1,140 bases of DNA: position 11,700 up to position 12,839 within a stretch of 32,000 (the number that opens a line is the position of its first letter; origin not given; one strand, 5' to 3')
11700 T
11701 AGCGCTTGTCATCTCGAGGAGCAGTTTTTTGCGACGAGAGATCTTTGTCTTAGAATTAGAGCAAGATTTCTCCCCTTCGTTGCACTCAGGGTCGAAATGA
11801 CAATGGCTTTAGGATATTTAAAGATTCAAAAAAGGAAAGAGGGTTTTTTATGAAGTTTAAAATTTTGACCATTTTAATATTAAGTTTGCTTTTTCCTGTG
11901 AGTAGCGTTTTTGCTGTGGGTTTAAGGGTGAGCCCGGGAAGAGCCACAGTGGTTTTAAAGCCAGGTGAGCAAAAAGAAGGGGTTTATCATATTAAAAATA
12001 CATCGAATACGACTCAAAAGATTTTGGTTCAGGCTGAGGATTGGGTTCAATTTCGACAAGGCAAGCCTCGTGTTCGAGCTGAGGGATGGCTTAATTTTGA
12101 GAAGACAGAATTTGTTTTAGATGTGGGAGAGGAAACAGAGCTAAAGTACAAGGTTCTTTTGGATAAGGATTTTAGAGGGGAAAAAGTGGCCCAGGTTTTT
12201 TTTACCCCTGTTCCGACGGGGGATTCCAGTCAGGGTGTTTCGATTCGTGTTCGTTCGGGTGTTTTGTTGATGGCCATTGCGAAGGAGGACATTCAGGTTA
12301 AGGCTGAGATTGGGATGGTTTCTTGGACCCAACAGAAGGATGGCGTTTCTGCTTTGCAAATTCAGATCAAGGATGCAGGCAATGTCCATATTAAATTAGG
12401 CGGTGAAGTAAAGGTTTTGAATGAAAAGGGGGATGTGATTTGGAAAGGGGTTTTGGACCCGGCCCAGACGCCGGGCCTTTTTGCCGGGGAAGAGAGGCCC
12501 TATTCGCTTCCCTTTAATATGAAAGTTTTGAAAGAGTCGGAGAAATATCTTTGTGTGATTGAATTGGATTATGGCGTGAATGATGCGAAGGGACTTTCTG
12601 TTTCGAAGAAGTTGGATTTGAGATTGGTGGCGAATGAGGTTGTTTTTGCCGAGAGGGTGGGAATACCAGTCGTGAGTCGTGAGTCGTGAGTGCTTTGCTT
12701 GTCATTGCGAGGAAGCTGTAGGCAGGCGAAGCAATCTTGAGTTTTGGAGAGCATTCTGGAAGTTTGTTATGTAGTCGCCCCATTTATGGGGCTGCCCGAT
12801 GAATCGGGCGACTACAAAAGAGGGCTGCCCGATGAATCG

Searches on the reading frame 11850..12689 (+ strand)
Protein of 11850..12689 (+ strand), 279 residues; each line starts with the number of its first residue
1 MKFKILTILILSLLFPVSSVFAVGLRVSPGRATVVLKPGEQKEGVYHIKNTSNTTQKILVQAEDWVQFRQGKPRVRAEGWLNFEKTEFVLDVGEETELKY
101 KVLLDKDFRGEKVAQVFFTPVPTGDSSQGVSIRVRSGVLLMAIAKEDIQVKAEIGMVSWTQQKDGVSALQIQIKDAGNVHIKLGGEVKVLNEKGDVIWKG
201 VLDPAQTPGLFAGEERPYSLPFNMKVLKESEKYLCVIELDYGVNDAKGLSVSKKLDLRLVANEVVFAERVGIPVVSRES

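Call 12: search_protein_families(library=pfam, proteins=[window:11850-12689:+], max_evalue=0.01)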
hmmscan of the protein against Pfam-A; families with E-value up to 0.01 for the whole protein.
window:11850-12689:+ (279 aa): 1 family
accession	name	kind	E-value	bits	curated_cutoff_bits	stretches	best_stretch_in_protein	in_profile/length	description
PF03950.23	tRNA-synt_1c_C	-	0.0087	16.7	23.9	0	32-100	25-88/91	tRNA synthetases class I (E and Q), anti-codon binding domain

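Call 28: find_encoding_contigs(protein=window:11850-12689:+, flank=10000, max_places=5)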
Protein window:11850-12689:+ (279 aa): 5 contigs read that carry it; 4 places shown.
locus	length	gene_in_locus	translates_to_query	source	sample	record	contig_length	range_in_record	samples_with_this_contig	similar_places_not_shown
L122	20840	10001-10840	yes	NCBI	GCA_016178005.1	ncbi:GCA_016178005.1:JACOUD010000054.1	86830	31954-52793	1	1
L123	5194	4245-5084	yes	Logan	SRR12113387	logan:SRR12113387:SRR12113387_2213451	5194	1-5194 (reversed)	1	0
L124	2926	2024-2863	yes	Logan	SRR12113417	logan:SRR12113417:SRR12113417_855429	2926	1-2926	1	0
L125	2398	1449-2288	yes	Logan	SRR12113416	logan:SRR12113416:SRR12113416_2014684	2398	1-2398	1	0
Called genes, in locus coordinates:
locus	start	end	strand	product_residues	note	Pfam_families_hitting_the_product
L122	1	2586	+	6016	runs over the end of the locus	PF14890:Intein_splicing, PF13401:AAA_22 (faint), PF08433:KTI12 (faint), PF13238:AAA_18 (faint), PF13671:AAA_33 (faint), PF20720:nSTAND3 (faint), PF24883:NPHP3_N (faint)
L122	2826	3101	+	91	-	-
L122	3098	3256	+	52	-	PF02452:PemK_toxin (weak)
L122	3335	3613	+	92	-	-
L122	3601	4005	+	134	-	PF01850:PIN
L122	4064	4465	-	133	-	PF05168:HEPN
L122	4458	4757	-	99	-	PF01909:NTP_transf_2, PF18765:Polbeta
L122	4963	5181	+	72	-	-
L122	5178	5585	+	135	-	PF13470:PIN_3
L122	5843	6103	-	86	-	PF13560:HTH_31 (weak), PF01381:HTH_3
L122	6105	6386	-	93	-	-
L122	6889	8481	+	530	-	-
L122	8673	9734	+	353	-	-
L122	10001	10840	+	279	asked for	-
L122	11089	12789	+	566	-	PF10091:Glycoamylase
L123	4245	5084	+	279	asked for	-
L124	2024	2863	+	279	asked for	-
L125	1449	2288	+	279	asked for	-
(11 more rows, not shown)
